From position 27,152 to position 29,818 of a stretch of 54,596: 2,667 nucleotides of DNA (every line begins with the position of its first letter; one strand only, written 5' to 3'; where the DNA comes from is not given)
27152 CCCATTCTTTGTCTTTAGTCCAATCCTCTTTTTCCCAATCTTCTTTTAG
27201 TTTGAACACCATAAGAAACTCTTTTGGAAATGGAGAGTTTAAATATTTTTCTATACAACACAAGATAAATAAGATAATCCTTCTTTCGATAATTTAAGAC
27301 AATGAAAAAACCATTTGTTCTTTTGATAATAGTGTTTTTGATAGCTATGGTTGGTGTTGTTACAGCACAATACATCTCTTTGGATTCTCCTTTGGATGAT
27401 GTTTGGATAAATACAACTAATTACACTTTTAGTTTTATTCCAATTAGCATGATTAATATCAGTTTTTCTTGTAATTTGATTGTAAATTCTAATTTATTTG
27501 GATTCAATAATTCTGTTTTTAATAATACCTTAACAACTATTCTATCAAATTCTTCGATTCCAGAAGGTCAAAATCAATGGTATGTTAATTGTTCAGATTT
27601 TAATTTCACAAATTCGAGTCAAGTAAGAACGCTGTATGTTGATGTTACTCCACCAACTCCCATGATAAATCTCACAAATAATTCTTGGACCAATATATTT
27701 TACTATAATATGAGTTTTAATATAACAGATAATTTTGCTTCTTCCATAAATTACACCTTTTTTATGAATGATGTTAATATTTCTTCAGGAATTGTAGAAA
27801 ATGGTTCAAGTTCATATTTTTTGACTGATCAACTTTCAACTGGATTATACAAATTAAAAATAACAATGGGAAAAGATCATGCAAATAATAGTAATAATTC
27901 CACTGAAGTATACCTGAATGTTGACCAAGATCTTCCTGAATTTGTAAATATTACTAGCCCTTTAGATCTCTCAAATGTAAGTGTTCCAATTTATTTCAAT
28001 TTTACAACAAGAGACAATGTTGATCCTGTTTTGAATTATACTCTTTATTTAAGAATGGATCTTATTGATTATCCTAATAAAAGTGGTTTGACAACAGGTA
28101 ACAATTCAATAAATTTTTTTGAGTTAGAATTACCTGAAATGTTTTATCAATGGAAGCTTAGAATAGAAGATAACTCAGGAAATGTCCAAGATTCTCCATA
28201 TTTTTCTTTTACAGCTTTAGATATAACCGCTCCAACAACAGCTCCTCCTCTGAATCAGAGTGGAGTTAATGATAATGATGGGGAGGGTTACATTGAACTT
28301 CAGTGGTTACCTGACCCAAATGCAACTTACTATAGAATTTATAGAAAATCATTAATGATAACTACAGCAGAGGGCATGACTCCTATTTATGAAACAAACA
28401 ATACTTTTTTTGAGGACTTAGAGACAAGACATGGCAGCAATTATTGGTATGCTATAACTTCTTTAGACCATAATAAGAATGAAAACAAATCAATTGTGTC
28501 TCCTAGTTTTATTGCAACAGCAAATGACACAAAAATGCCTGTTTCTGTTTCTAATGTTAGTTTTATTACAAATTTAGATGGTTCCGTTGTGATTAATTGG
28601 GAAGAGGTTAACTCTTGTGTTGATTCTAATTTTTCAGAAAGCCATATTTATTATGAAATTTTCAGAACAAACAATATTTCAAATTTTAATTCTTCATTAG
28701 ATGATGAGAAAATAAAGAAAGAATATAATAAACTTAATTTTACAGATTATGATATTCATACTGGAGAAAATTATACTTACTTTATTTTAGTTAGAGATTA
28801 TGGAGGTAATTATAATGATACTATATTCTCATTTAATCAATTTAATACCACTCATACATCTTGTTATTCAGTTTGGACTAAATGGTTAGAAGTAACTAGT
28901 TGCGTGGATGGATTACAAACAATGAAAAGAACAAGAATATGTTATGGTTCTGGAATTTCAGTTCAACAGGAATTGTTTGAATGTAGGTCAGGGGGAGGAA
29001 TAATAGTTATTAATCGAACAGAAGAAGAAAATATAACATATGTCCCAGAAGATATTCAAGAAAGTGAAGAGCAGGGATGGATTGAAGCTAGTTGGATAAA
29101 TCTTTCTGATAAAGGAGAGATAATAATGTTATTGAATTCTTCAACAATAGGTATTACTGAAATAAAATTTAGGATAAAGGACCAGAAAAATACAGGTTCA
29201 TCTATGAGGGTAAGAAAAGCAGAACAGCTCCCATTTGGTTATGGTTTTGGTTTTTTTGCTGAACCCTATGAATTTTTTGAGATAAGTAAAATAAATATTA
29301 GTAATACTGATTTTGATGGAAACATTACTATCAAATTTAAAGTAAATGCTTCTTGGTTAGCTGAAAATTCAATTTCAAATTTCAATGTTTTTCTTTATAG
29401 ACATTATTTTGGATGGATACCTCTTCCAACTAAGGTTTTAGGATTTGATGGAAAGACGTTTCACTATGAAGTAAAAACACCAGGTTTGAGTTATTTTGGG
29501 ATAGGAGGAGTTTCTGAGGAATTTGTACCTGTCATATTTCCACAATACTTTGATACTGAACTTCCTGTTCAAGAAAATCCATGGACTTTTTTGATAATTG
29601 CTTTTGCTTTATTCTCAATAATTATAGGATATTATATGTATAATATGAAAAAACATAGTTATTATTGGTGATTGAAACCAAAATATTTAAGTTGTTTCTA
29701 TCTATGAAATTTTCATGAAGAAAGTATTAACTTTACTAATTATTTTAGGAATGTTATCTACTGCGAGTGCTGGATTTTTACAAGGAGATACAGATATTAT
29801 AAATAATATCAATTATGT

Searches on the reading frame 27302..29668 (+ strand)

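Call 35: search_protein_families(library=ncbifam, proteins=[window:27302-29668:+], max_evalue=0.00001)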
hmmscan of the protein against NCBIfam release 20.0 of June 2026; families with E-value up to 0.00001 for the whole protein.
window:27302-29668:+ (789 aa): 1 family
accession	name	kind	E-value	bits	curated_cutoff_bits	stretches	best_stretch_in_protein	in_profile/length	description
TIGR04213.1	PGF_pre_PGF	domain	1.2e-13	51.3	28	1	656-734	70-151/153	PGF-pre-PGF domain-containing protein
